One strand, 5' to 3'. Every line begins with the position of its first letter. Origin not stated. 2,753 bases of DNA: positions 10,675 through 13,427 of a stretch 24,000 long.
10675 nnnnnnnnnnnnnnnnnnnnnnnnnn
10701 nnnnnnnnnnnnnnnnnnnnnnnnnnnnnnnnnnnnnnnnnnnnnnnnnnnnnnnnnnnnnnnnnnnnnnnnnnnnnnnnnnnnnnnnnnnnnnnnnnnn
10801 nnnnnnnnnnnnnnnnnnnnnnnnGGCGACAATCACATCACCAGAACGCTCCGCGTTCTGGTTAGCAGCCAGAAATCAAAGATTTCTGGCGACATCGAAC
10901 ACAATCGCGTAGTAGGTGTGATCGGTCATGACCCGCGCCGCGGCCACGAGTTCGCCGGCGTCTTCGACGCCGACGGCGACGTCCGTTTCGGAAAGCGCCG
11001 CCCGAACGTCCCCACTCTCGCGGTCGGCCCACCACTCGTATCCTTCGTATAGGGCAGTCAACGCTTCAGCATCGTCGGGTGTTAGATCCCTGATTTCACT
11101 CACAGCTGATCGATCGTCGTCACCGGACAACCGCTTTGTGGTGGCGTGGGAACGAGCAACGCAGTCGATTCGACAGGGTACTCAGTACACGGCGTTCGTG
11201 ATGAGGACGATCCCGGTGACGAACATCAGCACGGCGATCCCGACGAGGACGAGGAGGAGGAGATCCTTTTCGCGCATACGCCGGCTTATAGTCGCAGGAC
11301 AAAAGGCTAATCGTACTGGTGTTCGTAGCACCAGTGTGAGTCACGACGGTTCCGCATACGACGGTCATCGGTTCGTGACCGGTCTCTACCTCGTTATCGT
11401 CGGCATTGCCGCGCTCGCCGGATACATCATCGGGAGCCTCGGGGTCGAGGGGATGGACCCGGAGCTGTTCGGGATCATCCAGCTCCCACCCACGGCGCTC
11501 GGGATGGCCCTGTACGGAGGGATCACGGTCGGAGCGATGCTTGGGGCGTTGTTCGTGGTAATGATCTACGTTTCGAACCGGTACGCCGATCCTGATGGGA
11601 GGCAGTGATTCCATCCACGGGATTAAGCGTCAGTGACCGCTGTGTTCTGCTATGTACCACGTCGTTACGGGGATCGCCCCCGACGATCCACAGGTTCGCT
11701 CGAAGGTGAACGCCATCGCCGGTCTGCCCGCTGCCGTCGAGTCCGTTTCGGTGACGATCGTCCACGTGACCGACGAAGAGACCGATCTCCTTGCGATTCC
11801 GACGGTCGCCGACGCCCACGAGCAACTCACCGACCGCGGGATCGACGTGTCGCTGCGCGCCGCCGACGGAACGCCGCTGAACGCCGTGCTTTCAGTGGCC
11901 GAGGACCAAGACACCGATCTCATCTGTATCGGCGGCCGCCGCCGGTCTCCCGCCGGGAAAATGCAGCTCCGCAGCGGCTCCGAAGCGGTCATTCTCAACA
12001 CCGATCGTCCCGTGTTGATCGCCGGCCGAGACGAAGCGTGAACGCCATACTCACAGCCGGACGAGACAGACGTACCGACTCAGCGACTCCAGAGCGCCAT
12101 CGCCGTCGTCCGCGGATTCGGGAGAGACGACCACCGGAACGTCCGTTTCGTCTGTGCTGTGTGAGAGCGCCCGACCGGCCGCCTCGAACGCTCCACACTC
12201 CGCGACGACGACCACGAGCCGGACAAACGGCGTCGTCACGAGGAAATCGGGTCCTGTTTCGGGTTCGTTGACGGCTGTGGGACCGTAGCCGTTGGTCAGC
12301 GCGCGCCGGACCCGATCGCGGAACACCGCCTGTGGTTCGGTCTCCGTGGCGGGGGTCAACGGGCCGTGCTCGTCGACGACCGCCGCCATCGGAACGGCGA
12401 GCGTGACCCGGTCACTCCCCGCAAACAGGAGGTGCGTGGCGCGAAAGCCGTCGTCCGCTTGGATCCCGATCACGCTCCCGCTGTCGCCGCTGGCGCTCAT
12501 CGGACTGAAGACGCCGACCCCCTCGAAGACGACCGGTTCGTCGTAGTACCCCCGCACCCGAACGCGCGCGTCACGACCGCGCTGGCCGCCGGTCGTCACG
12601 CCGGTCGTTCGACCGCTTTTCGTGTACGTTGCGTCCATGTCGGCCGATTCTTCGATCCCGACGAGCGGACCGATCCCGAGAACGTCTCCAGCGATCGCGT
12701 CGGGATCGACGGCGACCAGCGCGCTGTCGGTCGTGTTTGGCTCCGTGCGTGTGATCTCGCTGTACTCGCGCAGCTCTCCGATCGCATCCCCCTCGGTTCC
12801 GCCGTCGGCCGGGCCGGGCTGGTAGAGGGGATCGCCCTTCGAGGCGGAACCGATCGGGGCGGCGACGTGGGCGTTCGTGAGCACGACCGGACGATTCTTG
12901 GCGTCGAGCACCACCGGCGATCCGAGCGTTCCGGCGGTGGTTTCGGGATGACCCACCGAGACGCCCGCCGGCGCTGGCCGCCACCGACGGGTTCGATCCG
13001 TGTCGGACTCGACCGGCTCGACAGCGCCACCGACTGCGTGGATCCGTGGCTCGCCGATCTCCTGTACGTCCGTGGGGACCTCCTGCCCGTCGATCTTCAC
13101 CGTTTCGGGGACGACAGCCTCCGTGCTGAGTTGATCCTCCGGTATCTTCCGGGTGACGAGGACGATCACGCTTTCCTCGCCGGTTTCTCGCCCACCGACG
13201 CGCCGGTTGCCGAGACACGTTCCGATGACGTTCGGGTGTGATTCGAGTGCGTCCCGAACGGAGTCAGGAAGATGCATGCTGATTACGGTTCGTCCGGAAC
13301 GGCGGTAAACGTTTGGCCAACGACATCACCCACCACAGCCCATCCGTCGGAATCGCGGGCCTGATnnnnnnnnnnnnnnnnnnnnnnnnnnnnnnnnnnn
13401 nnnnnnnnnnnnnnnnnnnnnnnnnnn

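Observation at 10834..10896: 51-bp double-hairpin insertion with a 5-6 bp flanking duplication splits a GNAT gene in frame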

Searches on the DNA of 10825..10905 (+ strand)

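Call 14: search_dna_similar(query=window:10825-10905:+, collection=plasmids, mode=distant, max_evalue=10)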
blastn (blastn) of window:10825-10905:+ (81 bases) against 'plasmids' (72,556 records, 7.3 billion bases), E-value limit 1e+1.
Records with a match: 35; places in all: 43; records where one place covers at least 80% of the query: 0.
Best place of each record, by identity: >=99% 9; 95-99% 7; 90-95% 12; 80-90% 6; 60-80% 1.
By first word of the organism name: Haloferax 5; Halobacterium 4; Halocatena 4; Halorientalis 3; Halomicrobium 2; Salinigranum 2; Natronococcus 2; Halalkalicoccus 1; Halobellus 1; Halobiforma 1; and 10 more.
By predicted mobility (MOB-suite, as given by PLSDB): non-mobilizable 35.
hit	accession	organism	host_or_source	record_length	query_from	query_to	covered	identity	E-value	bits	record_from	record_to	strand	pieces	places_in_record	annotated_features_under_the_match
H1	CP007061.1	Halobacterium sp. DL1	-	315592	12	70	73%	76.3%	1e-2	45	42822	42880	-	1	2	transposase IS605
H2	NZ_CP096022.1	Halocatena salina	cell culture,sediment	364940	11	48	47%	84.2%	6e-1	39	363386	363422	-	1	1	none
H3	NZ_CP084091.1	Halomicrobium urmianum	cell culture,salt lake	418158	33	69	46%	84.2%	6e-1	39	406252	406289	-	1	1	none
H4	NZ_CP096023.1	Halocatena salina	cell culture,sediment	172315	36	73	47%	81.6%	2e+0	38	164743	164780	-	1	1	hypothetical protein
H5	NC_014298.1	Halalkalicoccus jeotgali B3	-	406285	14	43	37%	93.3%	4e-3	46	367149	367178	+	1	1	none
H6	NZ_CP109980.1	Halocatena marina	cell cuture,Qidong intertidal zone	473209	14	46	41%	84.8%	2e+0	38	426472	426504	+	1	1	ATP-binding cassette domain-containing protein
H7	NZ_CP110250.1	Halocatena marina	cell cuture,Rudong intertidal zone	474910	14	46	41%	84.8%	2e+0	38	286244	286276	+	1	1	ATP-binding cassette domain-containing protein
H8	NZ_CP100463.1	Salinigranum marinum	cell culture,Saline soil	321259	14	42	36%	93.1%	1e-2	45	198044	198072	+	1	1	none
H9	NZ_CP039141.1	Haloferax mediterranei ATCC 33500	Cell culture,Spain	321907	45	72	35%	92.9%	5e-2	43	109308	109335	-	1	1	none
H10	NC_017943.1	Haloferax mediterranei ATCC 33500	-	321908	45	72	35%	92.9%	5e-2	43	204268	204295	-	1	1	none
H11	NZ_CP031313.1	Halobellus limi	Cell culture,Taibei marine solar ...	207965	14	42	36%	86.2%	7e+0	36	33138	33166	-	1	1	none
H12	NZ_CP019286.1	Halobiforma lacisalsi AJ5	Ayakekumsalt Lake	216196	14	38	31%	96.0%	2e-1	42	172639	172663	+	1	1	none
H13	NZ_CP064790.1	Halapricum desulfuricans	Baskunchak hypersaline lake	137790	14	38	31%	96.0%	2e-1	42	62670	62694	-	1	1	none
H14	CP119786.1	Haloarcula rara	cell culture,sediment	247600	14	38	31%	96.0%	2e-1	42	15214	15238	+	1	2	record has no annotation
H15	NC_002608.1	Halobacterium salinarum NRC-34001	-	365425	15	37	28%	100.0%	5e-2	43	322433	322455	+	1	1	none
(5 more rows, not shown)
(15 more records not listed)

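Call 16: get_annotated_region(hit=H1, flank=3000)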
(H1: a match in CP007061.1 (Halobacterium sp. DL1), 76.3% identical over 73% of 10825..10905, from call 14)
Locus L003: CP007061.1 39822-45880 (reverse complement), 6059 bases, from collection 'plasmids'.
description: Halobacterium sp. DL1 plasmid, complete sequence
organism: Halobacterium sp. DL1 (NCBI taxid 751944)
taxonomy: Archaea; Euryarchaeota; Halobacteria; Halobacteriales; Halobacteriaceae; Halobacterium; Halobacterium sp. DL1
host: -; source: -; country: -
typing (MOB-suite, as given by PLSDB): non-mobilizable; mating-pair formation MPF_T
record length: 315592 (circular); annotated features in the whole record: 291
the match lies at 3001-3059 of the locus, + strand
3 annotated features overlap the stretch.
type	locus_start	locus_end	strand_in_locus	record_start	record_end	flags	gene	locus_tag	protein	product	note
CDS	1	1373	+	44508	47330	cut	-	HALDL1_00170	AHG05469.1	aconitate hydratase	-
CDS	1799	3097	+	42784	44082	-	-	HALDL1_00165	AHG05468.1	transposase IS605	-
CDS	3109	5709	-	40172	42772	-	-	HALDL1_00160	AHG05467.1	molybdenum-binding protein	-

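Call 17: get_annotated_region(hit=H15, flank=3000)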
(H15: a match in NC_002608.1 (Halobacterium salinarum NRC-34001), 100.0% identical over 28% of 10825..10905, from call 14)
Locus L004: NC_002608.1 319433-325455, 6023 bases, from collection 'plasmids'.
description: Halobacterium salinarum NRC-1 plasmid pNRC200, complete sequence
organism: Halobacterium salinarum NRC-34001 (NCBI taxid 64091)
taxonomy: Archaea; Euryarchaeota; Halobacteria; Halobacteriales; Halobacteriaceae; Halobacterium; Halobacterium salinarum; Halobacterium salinarum NRC-34001
host: -; source: -; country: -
typing (MOB-suite, as given by PLSDB): non-mobilizable; mating-pair formation MPF_T
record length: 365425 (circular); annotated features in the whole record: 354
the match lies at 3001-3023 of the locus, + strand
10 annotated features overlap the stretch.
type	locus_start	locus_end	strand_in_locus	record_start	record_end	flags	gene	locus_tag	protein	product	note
CDS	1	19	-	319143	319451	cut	-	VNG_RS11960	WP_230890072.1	hypothetical protein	-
CDS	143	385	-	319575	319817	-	-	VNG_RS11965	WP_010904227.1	hypothetical protein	-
CDS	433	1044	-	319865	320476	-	-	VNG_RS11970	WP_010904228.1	hypothetical protein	-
CDS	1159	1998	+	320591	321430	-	-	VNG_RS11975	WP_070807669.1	hypothetical protein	-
CDS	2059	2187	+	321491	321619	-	-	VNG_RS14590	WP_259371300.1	hypothetical protein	-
CDS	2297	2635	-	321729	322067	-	-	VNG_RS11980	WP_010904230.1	hypothetical protein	-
CDS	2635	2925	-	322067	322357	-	-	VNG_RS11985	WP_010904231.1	hypothetical protein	-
CDS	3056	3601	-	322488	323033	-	-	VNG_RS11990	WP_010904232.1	hypothetical protein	-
CDS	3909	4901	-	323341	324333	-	-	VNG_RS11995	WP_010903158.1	IS5-like element ISH11 family transposase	GO:0006313 - DNA transposition [Evidence IEA]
CDS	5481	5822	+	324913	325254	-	-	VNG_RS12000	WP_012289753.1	hypothetical protein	-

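Call 18: get_annotated_region(hit=H5, flank=3000)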
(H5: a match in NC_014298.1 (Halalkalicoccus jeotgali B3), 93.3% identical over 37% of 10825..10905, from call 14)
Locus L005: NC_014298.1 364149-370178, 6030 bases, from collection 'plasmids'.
description: Halalkalicoccus jeotgali B3 plasmid 1, complete sequence
organism: Halalkalicoccus jeotgali B3 (NCBI taxid 795797)
taxonomy: Archaea; Euryarchaeota; Halobacteria; Halobacteriales; Halococcaceae; Halalkalicoccus; Halalkalicoccus jeotgali; Halalkalicoccus jeotgali B3
host: -; source: -; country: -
typing (MOB-suite, as given by PLSDB): non-mobilizable
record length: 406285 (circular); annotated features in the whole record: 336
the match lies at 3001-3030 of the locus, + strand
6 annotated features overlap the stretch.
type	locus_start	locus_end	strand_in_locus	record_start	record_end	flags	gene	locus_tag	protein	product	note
CDS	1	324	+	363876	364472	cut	-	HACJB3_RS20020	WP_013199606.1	hypothetical protein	-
CDS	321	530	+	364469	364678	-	-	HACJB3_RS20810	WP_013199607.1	hypothetical protein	-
CDS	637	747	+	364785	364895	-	-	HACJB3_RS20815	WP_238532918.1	hypothetical protein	-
CDS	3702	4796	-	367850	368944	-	-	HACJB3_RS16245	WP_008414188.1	ADP-ribosylglycohydrolase family protein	-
CDS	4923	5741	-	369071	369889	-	-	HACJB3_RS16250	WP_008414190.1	IclR family transcriptional regulator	GO:0006355 - regulation of DNA-templated transcription [Evidence IEA]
CDS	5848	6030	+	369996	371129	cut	-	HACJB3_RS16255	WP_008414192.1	mandelate racemase/muconate lactonizing enzyme family protein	-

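Call 25: get_annotated_region(hit=H9, flank=1500)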
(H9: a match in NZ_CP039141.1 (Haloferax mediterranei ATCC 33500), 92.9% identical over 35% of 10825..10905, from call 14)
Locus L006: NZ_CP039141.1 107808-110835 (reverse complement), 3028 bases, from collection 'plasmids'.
description: Haloferax mediterranei ATCC 33500 plasmid pHME322, complete sequence
organism: Haloferax mediterranei ATCC 33500 (NCBI taxid 523841)
taxonomy: Archaea; Euryarchaeota; Halobacteria; Halobacteriales; Haloferacaceae; Haloferax; Haloferax mediterranei; Haloferax mediterranei ATCC 33500
host: -; source: Cell culture,Spain; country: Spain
typing (MOB-suite, as given by PLSDB): non-mobilizable
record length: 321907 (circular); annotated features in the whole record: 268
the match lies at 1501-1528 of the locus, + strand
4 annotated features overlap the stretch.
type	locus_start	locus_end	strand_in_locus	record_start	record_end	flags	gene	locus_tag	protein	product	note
CDS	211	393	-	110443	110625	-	-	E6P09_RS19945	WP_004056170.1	hypothetical protein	-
CDS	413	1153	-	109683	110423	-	-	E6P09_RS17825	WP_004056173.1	hypothetical protein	-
CDS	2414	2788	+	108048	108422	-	-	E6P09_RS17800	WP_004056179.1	SH3 domain-containing protein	-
CDS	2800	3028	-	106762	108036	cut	-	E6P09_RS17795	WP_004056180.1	divalent metal cation transporter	-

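Call 26: get_annotated_region(hit=H3, flank=1500)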
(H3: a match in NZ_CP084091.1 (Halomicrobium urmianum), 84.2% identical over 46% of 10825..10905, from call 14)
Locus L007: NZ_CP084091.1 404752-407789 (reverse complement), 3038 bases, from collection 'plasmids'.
description: Halomicrobium urmianum strain IBRC-M: 10911 plasmid unnamed1, complete sequence
organism: Halomicrobium urmianum (NCBI taxid 1586233)
taxonomy: Archaea; Euryarchaeota; Halobacteria; Halobacteriales; Haloarculaceae; Halomicrobium; Halomicrobium urmianum
host: -; source: cell culture,salt lake; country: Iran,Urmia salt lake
typing (MOB-suite, as given by PLSDB): non-mobilizable; mating-pair formation MPF_T
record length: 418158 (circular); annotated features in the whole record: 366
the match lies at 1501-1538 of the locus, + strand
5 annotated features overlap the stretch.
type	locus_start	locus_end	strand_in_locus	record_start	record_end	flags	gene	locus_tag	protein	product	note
CDS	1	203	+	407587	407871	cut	-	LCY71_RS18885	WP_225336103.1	hypothetical protein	-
CDS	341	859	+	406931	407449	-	-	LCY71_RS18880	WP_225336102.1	transcriptional regulator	-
CDS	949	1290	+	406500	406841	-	-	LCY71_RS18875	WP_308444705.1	hypothetical protein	-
CDS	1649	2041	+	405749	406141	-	tnpA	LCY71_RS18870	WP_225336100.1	IS200/IS605 family transposase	-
CDS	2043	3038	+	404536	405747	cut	-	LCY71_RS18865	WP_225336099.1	RNA-guided endonuclease TnpB family protein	-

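Call 27: get_annotated_region(hit=H2, flank=1500)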
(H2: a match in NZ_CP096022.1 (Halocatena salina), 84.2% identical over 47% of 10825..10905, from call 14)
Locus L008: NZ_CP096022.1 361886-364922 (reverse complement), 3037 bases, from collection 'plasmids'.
description: Halocatena salina strain AD-1 plasmid unnamed3, complete sequence
organism: Halocatena salina (NCBI taxid 2934340)
taxonomy: Archaea; Euryarchaeota; Halobacteria; Halobacteriales; Haloarculaceae; Halocatena; Halocatena salina
host: -; source: cell culture,sediment; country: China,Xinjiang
typing (MOB-suite, as given by PLSDB): non-mobilizable
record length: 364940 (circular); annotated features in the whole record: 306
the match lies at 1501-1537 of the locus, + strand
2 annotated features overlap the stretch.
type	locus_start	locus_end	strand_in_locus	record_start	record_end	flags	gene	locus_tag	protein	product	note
CDS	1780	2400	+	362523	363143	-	-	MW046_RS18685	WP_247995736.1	biotin transporter BioY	-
CDS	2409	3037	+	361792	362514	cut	-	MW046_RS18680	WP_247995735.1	ABC transporter ATP-binding protein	-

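Call 28: get_annotated_region(hit=H8, flank=1500)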
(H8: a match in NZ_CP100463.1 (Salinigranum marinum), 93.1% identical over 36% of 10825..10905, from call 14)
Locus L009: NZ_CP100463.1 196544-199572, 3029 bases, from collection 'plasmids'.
description: Salinigranum marinum strain ZS-10 plasmid unnamed2, complete sequence
organism: Salinigranum marinum (NCBI taxid 1515595)
taxonomy: Archaea; Euryarchaeota; Halobacteria; Halobacteriales; Haloferacaceae; Salinigranum; Salinigranum marinum
host: -; source: cell culture,Saline soil; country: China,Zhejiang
typing (MOB-suite, as given by PLSDB): non-mobilizable
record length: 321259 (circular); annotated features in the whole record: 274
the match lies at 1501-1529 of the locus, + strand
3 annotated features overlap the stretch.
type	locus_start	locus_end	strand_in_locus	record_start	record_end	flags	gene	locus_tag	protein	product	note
CDS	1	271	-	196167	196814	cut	-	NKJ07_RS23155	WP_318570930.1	hypothetical protein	-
CDS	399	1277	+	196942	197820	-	-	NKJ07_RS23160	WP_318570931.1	DUF429 domain-containing protein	-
CDS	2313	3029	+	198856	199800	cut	-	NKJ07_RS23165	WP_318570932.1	transcription initiation factor IIB family protein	-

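Call 79: search_dna_similar(query=window:10830-10900:+, collection=phages, mode=distant, max_evalue=1, max_rows=15)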
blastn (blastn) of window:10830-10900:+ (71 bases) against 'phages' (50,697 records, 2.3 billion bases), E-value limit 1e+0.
No match.

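Call 83: search_rna_families(sources=[L003, L027, L055, L011, L014, L005, L007], threshold=gathering, show_alignments=2)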
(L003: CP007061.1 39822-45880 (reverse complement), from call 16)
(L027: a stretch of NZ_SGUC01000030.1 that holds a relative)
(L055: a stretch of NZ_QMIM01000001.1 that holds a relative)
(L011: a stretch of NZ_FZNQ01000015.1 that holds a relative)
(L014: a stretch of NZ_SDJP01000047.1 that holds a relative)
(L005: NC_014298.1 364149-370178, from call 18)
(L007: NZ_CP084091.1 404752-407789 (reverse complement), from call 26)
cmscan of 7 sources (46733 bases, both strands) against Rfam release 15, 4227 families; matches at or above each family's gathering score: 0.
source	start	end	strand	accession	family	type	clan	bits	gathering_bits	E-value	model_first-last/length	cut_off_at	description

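Call 90: get_annotated_region(hit=H6, flank=1500)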
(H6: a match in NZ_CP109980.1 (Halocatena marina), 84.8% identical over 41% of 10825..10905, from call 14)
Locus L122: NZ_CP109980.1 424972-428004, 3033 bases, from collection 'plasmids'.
description: Halocatena marina strain QDMS1 plasmid unnamed1, complete sequence
organism: Halocatena marina (NCBI taxid 2934937)
taxonomy: Archaea; Euryarchaeota; Halobacteria; Halobacteriales; Haloarculaceae; Halocatena; Halocatena marina
host: -; source: cell cuture,Qidong intertidal zone; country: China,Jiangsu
typing (MOB-suite, as given by PLSDB): non-mobilizable
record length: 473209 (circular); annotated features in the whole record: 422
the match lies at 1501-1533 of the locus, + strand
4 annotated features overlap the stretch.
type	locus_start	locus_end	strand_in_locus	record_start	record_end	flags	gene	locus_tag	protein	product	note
CDS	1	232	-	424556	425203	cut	-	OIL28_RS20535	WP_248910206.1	helix-turn-helix domain-containing protein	-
CDS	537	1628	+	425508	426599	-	-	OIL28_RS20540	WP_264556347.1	ATP-binding cassette domain-containing protein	-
CDS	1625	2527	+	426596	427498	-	-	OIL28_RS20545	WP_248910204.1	ABC transporter permease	-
CDS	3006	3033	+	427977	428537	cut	-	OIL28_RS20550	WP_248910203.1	hypothetical protein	-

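Call 91: get_annotated_region(hit=H4, flank=1500)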
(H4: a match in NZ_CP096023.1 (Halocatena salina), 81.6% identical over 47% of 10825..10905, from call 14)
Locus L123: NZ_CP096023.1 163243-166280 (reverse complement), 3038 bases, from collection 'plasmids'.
description: Halocatena salina strain AD-1 plasmid unnamed4, complete sequence
organism: Halocatena salina (NCBI taxid 2934340)
taxonomy: Archaea; Euryarchaeota; Halobacteria; Halobacteriales; Haloarculaceae; Halocatena; Halocatena salina
host: -; source: cell culture,sediment; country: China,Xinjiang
typing (MOB-suite, as given by PLSDB): non-mobilizable
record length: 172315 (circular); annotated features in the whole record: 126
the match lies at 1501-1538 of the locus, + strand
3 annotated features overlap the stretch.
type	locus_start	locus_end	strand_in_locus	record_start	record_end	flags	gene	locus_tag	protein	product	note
CDS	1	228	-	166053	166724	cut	-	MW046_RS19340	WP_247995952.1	helix-turn-helix domain-containing protein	-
CDS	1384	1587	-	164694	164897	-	-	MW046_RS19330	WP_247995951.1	hypothetical protein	-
CDS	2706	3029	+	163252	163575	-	-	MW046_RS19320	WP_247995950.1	hypothetical protein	-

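Call 110: build_rna_model(alignment_id=A2, structure=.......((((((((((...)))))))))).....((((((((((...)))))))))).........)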
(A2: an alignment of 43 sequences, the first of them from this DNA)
Model R1 built from alignment A2 (43 sequences, 67 columns); structure: as given.
model positions 67; base pairs 20; branch points 1; effective number of sequences 2.98; information 0.838 bits per position. Calibrated on 0.2 Mb of random sequence (short: E-values are rough).
structure used (alignment columns):
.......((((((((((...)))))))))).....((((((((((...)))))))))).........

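Call 111: search_with_rna_model(model_id=R1, sources=[window, L124, L125, L122, L123, L008, L117, L006, L007, L009, L004], max_evalue=1)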
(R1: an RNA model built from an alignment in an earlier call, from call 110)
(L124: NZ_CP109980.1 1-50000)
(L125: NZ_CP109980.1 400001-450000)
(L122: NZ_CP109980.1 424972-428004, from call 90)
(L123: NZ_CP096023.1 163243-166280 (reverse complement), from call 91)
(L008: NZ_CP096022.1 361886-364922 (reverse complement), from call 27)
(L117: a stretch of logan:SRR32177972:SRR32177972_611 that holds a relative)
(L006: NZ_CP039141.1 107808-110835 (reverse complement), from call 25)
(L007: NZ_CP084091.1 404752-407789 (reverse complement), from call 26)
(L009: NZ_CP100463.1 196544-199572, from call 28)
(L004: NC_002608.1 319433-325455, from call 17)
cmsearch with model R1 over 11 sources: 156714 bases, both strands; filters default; matches with E-value up to 1: 21.
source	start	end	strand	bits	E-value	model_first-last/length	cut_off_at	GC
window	10833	10899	+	83.7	8.1e-19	1-67/67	no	0.49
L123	1480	1540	+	57.1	3.5e-12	1-67/67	no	0.64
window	10831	10897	-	55.8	7.6e-12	1-67/67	no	0.49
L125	26467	26527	+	54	2.1e-11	1-67/67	no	0.66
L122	1496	1556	+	54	2.1e-11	1-67/67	no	0.66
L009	1496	1559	+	47.4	9.3e-10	1-67/67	no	0.62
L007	1476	1542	-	44.2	5.7e-09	1-67/67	no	0.58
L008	1451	1508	+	42.8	1.3e-08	1-67/67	no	0.57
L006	1464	1529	-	38.7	1.3e-07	1-67/67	no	0.56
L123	1478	1538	-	37.3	3.1e-07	1-67/67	no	0.62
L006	1576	1641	-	31.1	1.1e-05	1-67/67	no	0.64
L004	2966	3031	-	30.5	1.5e-05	1-67/67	no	0.68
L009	1484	1532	-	24.4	0.0005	1-67/67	no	0.67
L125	26453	26503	-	24.3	0.00056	1-67/67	no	0.63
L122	1482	1532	-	24.3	0.00056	1-67/67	no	0.63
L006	1613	1633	+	20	0.0064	9-29/67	no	0.57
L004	3003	3023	+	19.7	0.0078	9-29/67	no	0.67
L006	1501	1521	+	19.4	0.0093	9-29/67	no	0.38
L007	1514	1534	+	19.3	0.0096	9-29/67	no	0.43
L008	1508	1526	-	16.4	0.052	10-28/67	no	0.53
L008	1449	1506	-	15.5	0.085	1-67/67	no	0.53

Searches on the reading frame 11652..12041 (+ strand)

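Call 72: search_protein_families(library=pfam, proteins=[window:11652-12041:+], max_evalue=0.001)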
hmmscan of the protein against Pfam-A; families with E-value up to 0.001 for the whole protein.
window:11652-12041:+ (129 aa): 1 family
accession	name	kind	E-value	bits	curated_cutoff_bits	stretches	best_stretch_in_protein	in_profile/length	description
PF00582.32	Usp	-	1.1e-09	39.4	24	1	41-123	56-139/141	Universal stress protein family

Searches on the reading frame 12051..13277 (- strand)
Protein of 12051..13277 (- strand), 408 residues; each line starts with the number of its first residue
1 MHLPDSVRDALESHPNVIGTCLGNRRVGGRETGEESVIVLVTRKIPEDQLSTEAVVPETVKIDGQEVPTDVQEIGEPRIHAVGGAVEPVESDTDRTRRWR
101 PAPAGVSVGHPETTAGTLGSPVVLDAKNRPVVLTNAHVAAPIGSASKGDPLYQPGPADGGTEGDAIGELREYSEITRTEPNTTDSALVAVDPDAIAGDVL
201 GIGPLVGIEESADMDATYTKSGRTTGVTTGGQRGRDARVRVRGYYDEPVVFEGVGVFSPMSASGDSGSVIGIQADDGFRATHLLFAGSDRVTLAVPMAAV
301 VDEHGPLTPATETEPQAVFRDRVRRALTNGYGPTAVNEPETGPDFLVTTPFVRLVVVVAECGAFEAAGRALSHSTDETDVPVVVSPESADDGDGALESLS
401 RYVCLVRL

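Call 15: find_encoding_contigs(protein=window:12051-13277:-, flank=10000, max_places=4)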
Protein window:12051-13277:- (408 aa): no gene with exactly this product is on record in the collection.

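Call 72: search_protein_families(library=pfam, proteins=[window:12051-13277:-], max_evalue=0.001)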
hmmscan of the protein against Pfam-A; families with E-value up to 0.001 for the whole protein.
window:12051-13277:- (408 aa): 1 family
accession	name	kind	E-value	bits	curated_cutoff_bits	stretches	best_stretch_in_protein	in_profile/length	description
PF25608.1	NAL1_N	-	0.0004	20.5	27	1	18-63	25-70/80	NARROW LEAF 1 N-terminal domain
